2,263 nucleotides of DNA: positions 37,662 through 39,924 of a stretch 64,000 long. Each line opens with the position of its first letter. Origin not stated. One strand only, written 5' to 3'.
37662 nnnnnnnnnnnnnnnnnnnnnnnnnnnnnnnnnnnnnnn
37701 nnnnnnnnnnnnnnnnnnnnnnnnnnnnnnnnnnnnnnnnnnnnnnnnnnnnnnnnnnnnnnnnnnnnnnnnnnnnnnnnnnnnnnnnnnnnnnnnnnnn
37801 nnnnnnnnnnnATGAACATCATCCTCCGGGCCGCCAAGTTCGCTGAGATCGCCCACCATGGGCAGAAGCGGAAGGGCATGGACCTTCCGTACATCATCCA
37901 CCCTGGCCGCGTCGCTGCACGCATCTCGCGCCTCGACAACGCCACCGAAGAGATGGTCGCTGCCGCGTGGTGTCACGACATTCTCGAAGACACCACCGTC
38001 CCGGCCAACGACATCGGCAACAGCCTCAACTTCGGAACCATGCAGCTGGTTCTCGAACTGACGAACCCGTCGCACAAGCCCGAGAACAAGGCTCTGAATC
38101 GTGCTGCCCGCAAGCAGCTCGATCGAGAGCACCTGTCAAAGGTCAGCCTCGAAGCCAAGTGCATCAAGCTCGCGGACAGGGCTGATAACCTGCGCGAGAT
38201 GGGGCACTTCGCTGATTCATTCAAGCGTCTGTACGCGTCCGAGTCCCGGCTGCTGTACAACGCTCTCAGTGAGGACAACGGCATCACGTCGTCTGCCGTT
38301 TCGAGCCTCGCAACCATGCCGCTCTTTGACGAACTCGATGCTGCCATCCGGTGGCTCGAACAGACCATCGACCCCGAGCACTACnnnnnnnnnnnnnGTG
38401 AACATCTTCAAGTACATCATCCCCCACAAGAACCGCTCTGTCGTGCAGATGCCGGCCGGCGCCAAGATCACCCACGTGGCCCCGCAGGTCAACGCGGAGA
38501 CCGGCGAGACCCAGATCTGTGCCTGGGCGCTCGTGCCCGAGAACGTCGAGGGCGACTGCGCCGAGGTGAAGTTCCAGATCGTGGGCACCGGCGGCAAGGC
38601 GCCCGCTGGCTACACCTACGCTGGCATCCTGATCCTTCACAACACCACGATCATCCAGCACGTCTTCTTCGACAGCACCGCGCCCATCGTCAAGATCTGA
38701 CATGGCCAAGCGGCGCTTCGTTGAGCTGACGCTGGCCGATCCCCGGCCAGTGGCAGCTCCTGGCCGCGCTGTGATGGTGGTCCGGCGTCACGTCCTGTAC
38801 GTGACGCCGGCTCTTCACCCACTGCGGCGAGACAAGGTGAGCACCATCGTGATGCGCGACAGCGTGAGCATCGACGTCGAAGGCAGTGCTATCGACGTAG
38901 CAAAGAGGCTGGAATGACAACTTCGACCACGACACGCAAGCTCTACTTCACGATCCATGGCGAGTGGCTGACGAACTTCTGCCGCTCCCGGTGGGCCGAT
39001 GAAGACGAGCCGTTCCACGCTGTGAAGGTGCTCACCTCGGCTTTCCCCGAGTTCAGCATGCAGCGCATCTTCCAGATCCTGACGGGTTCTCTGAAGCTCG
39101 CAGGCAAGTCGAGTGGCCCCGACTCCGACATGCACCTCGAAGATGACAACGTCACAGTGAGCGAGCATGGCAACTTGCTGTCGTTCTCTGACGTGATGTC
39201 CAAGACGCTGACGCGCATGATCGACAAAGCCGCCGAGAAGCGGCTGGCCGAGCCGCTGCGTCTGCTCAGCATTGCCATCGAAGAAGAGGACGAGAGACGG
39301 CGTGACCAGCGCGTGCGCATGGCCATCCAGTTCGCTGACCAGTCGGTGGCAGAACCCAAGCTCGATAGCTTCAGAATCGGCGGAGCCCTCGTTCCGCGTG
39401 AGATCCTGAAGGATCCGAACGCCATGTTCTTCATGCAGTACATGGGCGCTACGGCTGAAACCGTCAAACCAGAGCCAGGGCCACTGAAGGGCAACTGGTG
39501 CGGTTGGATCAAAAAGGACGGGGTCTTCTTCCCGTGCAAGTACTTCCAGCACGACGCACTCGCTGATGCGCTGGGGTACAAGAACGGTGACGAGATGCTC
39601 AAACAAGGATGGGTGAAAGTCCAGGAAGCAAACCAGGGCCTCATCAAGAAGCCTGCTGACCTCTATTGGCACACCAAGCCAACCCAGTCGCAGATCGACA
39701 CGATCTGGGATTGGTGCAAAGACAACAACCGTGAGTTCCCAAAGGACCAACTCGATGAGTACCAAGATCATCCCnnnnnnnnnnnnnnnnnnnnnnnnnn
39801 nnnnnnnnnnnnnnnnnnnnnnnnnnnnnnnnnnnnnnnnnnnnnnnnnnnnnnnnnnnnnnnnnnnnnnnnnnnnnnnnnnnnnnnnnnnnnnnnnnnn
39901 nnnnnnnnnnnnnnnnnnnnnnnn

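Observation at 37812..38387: SpoT/Mesh1-type HD hydrolase (small alarmone hydrolase candidate) in a phage context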

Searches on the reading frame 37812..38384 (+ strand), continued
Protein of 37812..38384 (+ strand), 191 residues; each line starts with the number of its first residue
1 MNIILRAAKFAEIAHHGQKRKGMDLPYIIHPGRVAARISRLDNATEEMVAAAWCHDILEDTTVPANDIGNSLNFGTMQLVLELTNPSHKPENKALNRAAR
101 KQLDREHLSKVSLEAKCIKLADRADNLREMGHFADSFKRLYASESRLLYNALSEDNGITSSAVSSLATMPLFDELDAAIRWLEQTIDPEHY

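Call 40: get_annotated_region(hit=H7, flank=3000)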
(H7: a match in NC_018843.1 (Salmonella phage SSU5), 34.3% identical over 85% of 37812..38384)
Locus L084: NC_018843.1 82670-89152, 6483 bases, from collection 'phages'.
description: Salmonella phage SSU5, complete genome.
organism: Salmonella phage SSU5 (NCBI taxid 1177632)
taxonomy: Viruses; Duplodnaviria; Heunggongvirae; Uroviricota; Caudoviricetes
host: Salmonella enterica subsp. enterica serovar Typhimurium strain LT2; source: -; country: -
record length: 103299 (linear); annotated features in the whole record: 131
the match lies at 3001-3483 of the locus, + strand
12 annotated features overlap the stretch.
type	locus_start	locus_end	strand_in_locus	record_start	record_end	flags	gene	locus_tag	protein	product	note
CDS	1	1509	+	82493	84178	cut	-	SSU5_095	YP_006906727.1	DNA methyltransferase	-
CDS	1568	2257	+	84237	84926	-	-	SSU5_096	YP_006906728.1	hypothetical protein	-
CDS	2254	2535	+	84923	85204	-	-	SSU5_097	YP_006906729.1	putative Eaa protein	-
CDS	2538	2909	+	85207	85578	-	-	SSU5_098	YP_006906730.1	hypothetical protein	-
CDS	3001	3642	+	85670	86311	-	-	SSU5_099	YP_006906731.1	metal-dependent phosphohydrolase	-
CDS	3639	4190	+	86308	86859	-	-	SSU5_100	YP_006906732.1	hypothetical protein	-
CDS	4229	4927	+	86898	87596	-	-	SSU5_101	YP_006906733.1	lysozyme inhibitor LprI family protein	-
CDS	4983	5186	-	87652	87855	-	-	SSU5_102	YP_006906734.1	putative selenium delivery protein YdfZ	-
CDS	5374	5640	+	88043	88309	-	-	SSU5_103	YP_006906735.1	hypothetical protein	-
CDS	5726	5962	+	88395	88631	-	-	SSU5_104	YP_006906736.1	DUF1380 domain-containing protein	-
CDS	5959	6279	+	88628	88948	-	-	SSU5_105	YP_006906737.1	hypothetical protein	-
CDS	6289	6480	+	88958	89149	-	-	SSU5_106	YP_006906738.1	hypothetical protein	-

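Call 42: fold_search(model_id=the predicted structure, library=pdb)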
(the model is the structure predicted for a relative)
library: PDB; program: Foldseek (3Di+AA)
matches with E <= 10: 216; with E <= 0.001: 43
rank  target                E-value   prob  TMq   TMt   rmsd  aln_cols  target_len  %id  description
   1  3nr1_A                1.9e-06  1.00  0.72  0.77   3.7       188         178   25  A metazoan ortholog of SpoT hydrolyzes ppGpp and plays a role in starvation responses (released 2010-09-08)
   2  5vxa_A                2.6e-06  1.00  0.73  0.78   3.3       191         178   26  Structure of the human Mesh1-NADPH complex (released 2018-05-23)
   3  9chy_B                2.6e-06  1.00  0.73  0.77   3.5       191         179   26  Crystal structure of the human MESH1 (D66K)-PAPS complex (released 2025-12-10)
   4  3nqw_A                2.7e-06  1.00  0.75  0.80   3.4       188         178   26  A metazoan ortholog of SpoT hydrolyzes ppGpp and plays a role in starvation responses (released 2010-09-08)
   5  6s2u                  2.7e-06  1.00  0.70  0.41   4.7       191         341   26  Structure of the catalytic domain of T. thermophilus Rel in complex with AMP and ppGpp (released 2020-07-08)
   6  9chy_A                2.8e-06  1.00  0.69  0.73   3.9       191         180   25  Crystal structure of the human MESH1 (D66K)-PAPS complex (released 2025-12-10)
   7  6z3o_BBB              3.3e-06  1.00  0.72  0.77   3.9       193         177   22  The E74Q mutant of Small Alarmone Hydrolase SAH from Pseudomonas aeruginosa PAO1 (released 2021-01-27)
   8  6yvc_A                3.9e-06  1.00  0.72  0.79   3.7       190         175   23  Crystal structure of the small alarmone hydrolase (SAH) of Pseudomonas aeruginosa (released 2021-05-12)
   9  6z3n_AAA              4.3e-06  1.00  0.73  0.78   3.9       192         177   22  Apo Structure of a Hydrolase from Pseudomonas aeruginosa PAO1 (released 2021-06-09)
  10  7qod_A                4.9e-06  1.00  0.82  0.82   2.5       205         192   23  Native structure of a small alarmone hydrolase (RelH) from Corynebacterium glutamicum (released 2022-07-13)
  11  6yvc_D                5.1e-06  1.00  0.74  0.81   3.4       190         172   22  Crystal structure of the small alarmone hydrolase (SAH) of Pseudomonas aeruginosa (released 2021-05-12)
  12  7qoc_A                5.1e-06  1.00  0.81  0.80   2.6       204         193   23  Se-Met derivative structure of a small alarmone hydrolase (RelH) from Corynebacterium glutamicum (released 2022-07-13)
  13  6yvc_C                5.1e-06  1.00  0.73  0.79   3.7       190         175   23  Crystal structure of the small alarmone hydrolase (SAH) of Pseudomonas aeruginosa (released 2021-05-12)
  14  6yvc_B                5.4e-06  1.00  0.72  0.79   3.7       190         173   23  Crystal structure of the small alarmone hydrolase (SAH) of Pseudomonas aeruginosa (released 2021-05-12)
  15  6z3o_AAA              8.9e-06  1.00  0.72  0.77   3.9       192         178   21  The E74Q mutant of Small Alarmone Hydrolase SAH from Pseudomonas aeruginosa PAO1 (released 2021-01-27)
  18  7qod_B                1.6e-05  1.00  0.75  0.79   2.9       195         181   25  Native structure of a small alarmone hydrolase (RelH) from Corynebacterium glutamicum (released 2022-07-13)
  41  7smg_A                5.1e-04  1.00  0.51  0.67  10.3       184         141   18  Crystal structure of a (p)ppApp hydrolase from Bacteroides caccae (released 2022-11-09)
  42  7smg_D                5.6e-04  1.00  0.51  0.66  10.5       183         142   20  Crystal structure of a (p)ppApp hydrolase from Bacteroides caccae (released 2022-11-09)
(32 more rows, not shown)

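Call 48: find_related_loci(query=A1, collection=genome_contigs, flank=4000)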
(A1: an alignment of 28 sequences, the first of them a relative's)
Query A1 (191 aa) in genome_contigs; peptide patterns used: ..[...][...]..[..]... (x = any residue, [..] = any of these).
600 stretches matched a pattern (row limit reached: there are more); 582 encode a relative of the query (tblastn E <= 1e-3); the best 80 are kept; 80 distinct loci.
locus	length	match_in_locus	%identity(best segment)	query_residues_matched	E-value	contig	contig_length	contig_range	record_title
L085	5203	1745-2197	51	1-154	4e-41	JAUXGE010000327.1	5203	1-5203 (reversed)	MAG: Planctomycetota bacterium isolate CSMAG_2921 CSMAG_2921_k117_3728037_length_5203_cov_22.9567, whole genome shotgun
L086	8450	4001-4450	50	1-153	9e-41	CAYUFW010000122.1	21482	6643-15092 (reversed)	MAG TPA_asm: uncultured Pirellulaceae bacterium isolate SRP239243_co2_373 genome assembly, contig: NODE_3881_length_2148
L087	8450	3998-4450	49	1-154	2e-40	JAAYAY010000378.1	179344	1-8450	MAG: Planctomycetaceae bacterium isolate AS06rmzACSIP_219 645045_AS06, whole genome shotgun sequence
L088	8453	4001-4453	48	1-154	5e-38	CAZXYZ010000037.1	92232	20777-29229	MAG TPA_asm: uncultured Pirellulaceae bacterium isolate binchicken_co16_356 genome assembly, contig: NODE_412_length_922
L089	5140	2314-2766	47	1-154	5e-36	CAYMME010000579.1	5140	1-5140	MAG TPA_asm: uncultured Planctomycetales bacterium isolate binchicken_co65_34 genome assembly, contig: NODE_56159_length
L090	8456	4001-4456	42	1-152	2e-31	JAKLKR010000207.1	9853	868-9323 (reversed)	MAG: Planctomycetota bacterium isolate MAG.349 MAG.349-NODE_207_length_9853_cov_4.982406, whole genome shotgun sequence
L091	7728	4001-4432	42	15-158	6e-27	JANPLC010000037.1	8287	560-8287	MAG: Planctomycetota bacterium isolate VAR_61_metabat_110 VAR_61_k141_3543261, whole genome shotgun sequence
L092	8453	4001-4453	39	2-154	3e-26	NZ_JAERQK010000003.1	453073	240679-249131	Motiliproteus sediminis strain HS6 NODE_3_length_453073_cov_44.8392, whole genome shotgun sequence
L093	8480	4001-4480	38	2-162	1e-26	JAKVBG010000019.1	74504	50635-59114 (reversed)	MAG: Mariniblastus sp. isolate ALOHA_ZT_22 ZT-Mariniblastus-2_19, whole genome shotgun sequence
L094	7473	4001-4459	38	1-153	4e-26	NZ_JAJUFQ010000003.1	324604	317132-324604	MAG: Halomonas sp. isolate bin15 k141_77288_length_324604_cov_258.4984, whole genome shotgun sequence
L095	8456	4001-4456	39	3-156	5e-26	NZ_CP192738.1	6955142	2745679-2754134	Hahella sp. NBU794 chromosome, complete genome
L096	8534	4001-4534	38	2-189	1e-25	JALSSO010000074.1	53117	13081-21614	MAG: Gammaproteobacteria bacterium isolate 356-308_metabat2_scaf2bin.058 356-308_scaffold_312_c1, whole genome shotgun s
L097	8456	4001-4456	39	3-156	4e-25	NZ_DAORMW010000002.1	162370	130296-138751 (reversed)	MAG: Accumulibacter sp. isolate AMR_MDS_5463 NODE_48_length_162370_cov_66.136531, whole genome shotgun sequence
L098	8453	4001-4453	38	1-152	5e-25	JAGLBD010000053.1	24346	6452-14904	MAG: Pseudogulbenkiania sp. isolate bin3 NODE_1571_length_24346_cov_38.400272, whole genome shotgun sequence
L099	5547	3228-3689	40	2-156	2e-24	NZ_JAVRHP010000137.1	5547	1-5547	Autumnicola edwardsiae strain F297 137, whole genome shotgun sequence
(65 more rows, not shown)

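Call 76: search_protein_families(library=pfam, proteins=[P0003, P0013, P0032, P0010], max_evalue=0.01)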
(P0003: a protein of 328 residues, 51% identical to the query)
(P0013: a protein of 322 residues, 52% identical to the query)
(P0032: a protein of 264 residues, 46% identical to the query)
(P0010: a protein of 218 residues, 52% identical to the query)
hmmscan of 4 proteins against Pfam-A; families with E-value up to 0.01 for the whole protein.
P0003 (328 aa): 2 families
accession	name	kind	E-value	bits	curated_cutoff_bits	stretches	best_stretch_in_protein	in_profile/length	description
PF13328.12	HD_4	-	7.1e-14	52.3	27.2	1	152-274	1-128/156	HD domain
PF01966.28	HD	-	0.00056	20.6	22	1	172-269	1-115/116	HD domain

P0013 (322 aa): 1 family
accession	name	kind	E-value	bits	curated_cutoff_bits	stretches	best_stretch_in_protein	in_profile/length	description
PF13328.12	HD_4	-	5.3e-10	39.7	27.2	1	149-298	1-150/156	HD domain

P0032 (264 aa): 2 families
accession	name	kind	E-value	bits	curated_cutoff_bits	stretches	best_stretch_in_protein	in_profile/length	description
PF13328.12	HD_4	-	6.4e-07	29.7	27.2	1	59-181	12-130/156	HD domain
PF01966.28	HD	-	0.006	17.3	22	0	75-174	12-115/116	HD domain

P0010 (218 aa): 1 family
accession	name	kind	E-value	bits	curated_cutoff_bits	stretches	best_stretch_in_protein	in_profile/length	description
PF13328.12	HD_4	-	1.3e-14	54.7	27.2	1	7-143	1-143/156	HD domain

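Call 81: search_protein_families(library=padloc, proteins=[window:37812-38384:+], max_evalue=0.001)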
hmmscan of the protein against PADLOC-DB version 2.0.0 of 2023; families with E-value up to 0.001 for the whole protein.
window:37812-38384:+ (191 aa): 0 families

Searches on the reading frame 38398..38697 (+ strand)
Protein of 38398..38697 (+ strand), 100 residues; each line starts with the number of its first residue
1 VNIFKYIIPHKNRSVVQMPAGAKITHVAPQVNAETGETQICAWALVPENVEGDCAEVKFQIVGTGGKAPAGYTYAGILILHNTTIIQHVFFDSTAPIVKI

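Call 13: search_protein_families(library=pfam, proteins=[window:38404-38697:+], max_evalue=0.01)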
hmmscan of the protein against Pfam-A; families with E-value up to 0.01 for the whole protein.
window:38404-38697:+ (98 aa): 1 family
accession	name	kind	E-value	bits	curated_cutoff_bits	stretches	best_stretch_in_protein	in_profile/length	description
PF24043.1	DUF7352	-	5.3e-16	59.1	27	1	1-90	5-89/97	Domain of unknown function (DUF7352)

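Call 14: search_protein_families(library=phrogs, proteins=[window:38404-38697:+], max_evalue=0.001)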
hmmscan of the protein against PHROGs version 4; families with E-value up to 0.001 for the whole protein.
window:38404-38697:+ (98 aa): 1 family
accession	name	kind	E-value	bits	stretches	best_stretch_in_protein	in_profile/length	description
phrog_3848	-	unknown function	1e-12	49.4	1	1-90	4-92/100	-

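Call 35: search_protein_families(library=ncbifam, proteins=[window:38404-38697:+], max_evalue=0.01)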
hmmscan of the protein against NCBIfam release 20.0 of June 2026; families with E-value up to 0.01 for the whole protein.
window:38404-38697:+ (98 aa): 0 families

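Call 81: search_protein_families(library=padloc, proteins=[window:38398-38697:+], max_evalue=0.001)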
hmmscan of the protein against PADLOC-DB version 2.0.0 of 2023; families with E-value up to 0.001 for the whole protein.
window:38398-38697:+ (100 aa): 0 families

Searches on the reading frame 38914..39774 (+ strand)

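Call 13: search_protein_families(library=pfam, proteins=[window:38914-39774:+], max_evalue=0.01)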
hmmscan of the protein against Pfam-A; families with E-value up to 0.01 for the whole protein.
window:38914-39774:+ (287 aa): 0 families

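Call 14: search_protein_families(library=phrogs, proteins=[window:38914-39774:+], max_evalue=0.001)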
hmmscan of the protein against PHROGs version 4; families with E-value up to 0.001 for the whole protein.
window:38914-39774:+ (287 aa): 1 family
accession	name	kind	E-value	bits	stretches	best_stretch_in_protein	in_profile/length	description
phrog_30541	-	unknown function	5.6e-06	27.3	1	196-241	93-137/185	-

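Call 81: search_protein_families(library=padloc, proteins=[window:38914-39774:+], max_evalue=0.001)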
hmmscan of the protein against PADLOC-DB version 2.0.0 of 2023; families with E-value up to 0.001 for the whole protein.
window:38914-39774:+ (287 aa): 0 families
